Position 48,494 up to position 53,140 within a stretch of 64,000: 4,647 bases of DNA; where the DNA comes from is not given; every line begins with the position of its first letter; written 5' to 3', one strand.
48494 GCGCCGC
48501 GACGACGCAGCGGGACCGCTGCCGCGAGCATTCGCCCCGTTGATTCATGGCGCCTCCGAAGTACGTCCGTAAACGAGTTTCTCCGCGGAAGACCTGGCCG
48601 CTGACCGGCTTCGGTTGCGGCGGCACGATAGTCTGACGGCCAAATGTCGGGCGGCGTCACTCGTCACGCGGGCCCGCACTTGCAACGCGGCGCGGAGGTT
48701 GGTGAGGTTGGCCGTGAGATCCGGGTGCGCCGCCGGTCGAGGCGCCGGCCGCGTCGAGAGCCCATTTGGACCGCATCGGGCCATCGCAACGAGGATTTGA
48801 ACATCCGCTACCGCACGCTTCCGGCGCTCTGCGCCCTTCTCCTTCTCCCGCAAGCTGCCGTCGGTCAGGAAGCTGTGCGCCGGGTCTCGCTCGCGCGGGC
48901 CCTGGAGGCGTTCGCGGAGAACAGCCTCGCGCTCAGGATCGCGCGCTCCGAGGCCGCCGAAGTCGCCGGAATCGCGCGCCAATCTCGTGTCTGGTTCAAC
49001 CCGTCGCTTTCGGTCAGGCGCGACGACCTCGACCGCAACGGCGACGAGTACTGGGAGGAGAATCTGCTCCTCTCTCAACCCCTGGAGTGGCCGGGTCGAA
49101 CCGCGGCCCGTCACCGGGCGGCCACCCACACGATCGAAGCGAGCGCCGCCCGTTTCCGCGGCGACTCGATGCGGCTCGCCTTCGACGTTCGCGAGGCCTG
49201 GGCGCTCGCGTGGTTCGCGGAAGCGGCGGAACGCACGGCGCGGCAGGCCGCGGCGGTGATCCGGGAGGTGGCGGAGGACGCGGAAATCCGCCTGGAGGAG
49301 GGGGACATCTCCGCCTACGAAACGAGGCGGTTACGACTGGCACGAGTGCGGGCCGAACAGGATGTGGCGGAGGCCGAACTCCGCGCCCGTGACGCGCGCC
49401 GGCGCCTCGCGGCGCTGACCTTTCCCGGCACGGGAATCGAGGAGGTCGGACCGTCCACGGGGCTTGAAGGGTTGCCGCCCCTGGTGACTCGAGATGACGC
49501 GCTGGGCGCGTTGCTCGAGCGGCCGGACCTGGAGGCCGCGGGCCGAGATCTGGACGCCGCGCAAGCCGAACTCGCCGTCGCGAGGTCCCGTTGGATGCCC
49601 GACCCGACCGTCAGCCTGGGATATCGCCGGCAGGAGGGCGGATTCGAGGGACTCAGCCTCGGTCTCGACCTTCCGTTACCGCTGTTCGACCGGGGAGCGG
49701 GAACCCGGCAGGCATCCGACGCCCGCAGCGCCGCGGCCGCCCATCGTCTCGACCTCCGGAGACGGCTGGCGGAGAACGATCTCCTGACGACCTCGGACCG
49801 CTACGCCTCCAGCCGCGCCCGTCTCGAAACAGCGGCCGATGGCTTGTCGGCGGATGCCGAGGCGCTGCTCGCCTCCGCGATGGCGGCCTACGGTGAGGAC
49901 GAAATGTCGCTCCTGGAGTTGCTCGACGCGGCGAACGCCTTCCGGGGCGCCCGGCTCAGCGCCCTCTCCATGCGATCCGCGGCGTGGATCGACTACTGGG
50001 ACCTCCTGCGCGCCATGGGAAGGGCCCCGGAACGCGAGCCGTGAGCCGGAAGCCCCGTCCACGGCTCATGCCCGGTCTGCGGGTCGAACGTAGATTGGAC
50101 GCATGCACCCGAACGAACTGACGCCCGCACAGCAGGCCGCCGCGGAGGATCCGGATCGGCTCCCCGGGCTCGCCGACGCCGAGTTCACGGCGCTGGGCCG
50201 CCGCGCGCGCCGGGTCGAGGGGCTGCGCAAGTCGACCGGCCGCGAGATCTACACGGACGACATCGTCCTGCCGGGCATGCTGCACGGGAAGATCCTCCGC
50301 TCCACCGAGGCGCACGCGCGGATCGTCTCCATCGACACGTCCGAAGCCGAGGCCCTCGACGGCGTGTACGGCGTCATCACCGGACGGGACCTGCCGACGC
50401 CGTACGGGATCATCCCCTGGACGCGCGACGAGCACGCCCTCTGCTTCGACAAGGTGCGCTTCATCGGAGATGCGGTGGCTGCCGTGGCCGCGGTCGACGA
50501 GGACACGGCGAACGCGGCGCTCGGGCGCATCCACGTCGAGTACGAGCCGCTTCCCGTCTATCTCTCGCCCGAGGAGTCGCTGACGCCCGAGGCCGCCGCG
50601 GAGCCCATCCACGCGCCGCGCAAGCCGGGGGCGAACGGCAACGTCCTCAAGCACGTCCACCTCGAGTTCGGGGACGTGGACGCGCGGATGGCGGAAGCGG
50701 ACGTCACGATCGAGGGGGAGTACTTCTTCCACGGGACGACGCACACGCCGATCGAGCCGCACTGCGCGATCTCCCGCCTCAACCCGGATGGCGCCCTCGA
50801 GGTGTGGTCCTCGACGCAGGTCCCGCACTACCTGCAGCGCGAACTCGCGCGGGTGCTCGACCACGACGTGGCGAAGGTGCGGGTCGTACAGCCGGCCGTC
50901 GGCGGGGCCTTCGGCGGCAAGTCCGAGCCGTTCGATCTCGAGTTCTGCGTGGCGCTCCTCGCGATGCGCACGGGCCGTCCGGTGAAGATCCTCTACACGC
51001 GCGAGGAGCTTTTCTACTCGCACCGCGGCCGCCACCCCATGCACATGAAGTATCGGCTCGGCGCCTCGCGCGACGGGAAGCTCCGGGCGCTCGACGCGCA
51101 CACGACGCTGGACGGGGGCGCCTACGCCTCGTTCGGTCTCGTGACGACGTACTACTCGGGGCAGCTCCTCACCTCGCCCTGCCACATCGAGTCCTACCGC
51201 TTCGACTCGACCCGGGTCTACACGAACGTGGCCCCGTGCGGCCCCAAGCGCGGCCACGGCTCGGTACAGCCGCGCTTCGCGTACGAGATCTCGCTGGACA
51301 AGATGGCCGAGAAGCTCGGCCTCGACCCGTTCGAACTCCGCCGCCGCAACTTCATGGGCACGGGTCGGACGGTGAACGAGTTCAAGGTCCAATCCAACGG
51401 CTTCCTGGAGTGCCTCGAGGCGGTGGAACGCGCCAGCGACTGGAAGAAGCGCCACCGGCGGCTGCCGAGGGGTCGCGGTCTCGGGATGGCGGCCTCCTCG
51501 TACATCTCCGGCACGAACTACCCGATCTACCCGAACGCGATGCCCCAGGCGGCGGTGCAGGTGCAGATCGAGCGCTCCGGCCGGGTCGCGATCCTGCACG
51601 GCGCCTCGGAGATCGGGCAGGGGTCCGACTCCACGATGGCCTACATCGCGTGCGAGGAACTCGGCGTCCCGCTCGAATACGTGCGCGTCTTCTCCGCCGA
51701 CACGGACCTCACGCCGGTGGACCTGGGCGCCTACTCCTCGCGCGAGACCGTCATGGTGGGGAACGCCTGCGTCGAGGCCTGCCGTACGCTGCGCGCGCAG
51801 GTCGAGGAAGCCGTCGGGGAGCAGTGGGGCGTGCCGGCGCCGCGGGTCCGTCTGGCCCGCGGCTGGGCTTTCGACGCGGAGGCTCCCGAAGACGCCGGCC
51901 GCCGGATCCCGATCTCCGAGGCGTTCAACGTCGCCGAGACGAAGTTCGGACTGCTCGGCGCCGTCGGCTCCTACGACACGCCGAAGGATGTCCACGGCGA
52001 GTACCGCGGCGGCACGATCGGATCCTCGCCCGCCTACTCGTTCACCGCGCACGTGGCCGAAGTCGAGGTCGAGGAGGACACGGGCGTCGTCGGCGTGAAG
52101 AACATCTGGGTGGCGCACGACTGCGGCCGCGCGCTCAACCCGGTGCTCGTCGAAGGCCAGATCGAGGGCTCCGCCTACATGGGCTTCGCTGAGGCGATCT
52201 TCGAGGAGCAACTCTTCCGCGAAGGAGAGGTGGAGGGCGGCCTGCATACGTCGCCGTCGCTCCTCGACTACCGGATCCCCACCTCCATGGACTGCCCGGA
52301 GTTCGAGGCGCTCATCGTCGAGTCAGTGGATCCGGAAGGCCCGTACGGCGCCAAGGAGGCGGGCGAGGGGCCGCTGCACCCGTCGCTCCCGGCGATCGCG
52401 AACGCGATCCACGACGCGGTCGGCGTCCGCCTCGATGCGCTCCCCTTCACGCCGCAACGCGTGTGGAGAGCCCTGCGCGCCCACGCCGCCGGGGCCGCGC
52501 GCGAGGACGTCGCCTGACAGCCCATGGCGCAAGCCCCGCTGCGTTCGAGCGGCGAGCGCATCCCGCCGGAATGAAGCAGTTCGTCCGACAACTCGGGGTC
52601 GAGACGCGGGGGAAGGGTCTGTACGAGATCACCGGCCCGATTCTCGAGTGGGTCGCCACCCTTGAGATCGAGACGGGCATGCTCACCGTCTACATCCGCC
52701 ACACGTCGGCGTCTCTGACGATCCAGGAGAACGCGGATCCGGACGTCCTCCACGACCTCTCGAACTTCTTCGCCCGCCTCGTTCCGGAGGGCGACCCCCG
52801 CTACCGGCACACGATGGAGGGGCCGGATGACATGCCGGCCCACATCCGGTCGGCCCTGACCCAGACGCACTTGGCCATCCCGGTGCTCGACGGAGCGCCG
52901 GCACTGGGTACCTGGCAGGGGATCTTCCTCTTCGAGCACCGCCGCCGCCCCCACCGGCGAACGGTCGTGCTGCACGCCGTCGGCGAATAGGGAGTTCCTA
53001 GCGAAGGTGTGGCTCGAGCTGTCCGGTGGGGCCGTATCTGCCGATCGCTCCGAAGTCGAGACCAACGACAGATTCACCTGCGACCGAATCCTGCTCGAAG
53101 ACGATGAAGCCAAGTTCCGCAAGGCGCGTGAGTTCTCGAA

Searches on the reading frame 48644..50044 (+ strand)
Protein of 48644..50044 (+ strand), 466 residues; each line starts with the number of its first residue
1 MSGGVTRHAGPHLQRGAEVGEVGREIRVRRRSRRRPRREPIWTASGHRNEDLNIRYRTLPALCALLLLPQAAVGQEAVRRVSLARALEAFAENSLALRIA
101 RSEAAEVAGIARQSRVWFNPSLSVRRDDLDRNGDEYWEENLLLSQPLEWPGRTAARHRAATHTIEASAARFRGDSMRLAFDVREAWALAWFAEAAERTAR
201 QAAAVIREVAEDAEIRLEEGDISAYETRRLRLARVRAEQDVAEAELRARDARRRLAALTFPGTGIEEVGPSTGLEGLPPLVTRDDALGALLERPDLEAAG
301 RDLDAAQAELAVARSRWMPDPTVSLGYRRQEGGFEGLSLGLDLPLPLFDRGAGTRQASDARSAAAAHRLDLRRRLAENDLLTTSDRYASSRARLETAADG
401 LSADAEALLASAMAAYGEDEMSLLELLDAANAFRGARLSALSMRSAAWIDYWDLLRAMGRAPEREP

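Call 12: search_protein_families(library=pfam, proteins=[window:48644-50044:+], max_evalue=0.001)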
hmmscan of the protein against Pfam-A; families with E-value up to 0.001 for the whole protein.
window:48644-50044:+ (466 aa): 1 family
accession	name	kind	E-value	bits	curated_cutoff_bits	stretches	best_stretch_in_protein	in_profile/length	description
PF02321.23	OEP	-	2.2e-27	96.5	22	2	286-459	4-187/187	Outer membrane efflux protein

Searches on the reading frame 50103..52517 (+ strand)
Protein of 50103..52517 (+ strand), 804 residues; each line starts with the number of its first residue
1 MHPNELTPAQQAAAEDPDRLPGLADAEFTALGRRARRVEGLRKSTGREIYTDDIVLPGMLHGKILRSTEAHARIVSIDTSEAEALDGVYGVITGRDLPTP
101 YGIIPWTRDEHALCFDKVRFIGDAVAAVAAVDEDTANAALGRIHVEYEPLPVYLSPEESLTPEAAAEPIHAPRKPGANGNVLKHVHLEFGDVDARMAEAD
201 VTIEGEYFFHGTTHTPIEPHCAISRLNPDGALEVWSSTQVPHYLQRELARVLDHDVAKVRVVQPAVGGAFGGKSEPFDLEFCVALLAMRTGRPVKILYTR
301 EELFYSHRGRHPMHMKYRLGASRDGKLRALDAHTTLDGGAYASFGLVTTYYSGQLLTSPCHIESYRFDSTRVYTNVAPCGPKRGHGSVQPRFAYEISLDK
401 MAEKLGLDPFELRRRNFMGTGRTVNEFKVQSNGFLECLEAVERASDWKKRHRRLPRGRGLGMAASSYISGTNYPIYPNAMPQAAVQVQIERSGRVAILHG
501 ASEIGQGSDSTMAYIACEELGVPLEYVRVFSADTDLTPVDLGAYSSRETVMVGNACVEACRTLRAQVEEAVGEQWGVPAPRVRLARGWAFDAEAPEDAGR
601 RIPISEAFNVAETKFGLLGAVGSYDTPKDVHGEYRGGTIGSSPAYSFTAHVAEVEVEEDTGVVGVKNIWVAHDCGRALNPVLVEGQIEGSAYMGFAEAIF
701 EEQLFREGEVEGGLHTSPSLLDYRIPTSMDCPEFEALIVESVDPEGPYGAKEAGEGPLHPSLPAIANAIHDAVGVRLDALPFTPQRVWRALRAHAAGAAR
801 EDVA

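Call 12: search_protein_families(library=pfam, proteins=[window:50103-52517:+], max_evalue=0.001)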
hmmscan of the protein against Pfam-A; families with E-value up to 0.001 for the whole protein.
window:50103-52517:+ (804 aa): 3 families
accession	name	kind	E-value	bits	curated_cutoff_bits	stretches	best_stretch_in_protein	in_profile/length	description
PF02738.23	MoCoBD_1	-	1.3e-78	264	27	1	178-417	6-244/244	Molybdopterin cofactor-binding domain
PF20256.3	MoCoBD_2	-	6e-65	220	27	1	443-732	4-283/283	Molybdopterin cofactor-binding domain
PF01315.27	Ald_Xan_dh_C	-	8e-33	113.5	31.3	1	45-151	1-110/110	Aldehyde oxidase and xanthine dehydrogenase, a/b hammerhead domain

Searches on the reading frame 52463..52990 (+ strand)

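Call 67: search_protein_families(library=pfam, proteins=[window:52463-52990:+], max_evalue=0.00001)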
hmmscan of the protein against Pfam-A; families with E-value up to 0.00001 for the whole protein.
window:52463-52990:+ (175 aa): 1 family
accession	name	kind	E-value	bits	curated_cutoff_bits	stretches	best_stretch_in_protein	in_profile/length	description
PF01894.22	UPF0047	-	2.1e-40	138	27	1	55-171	1-116/117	Uncharacterised protein family UPF0047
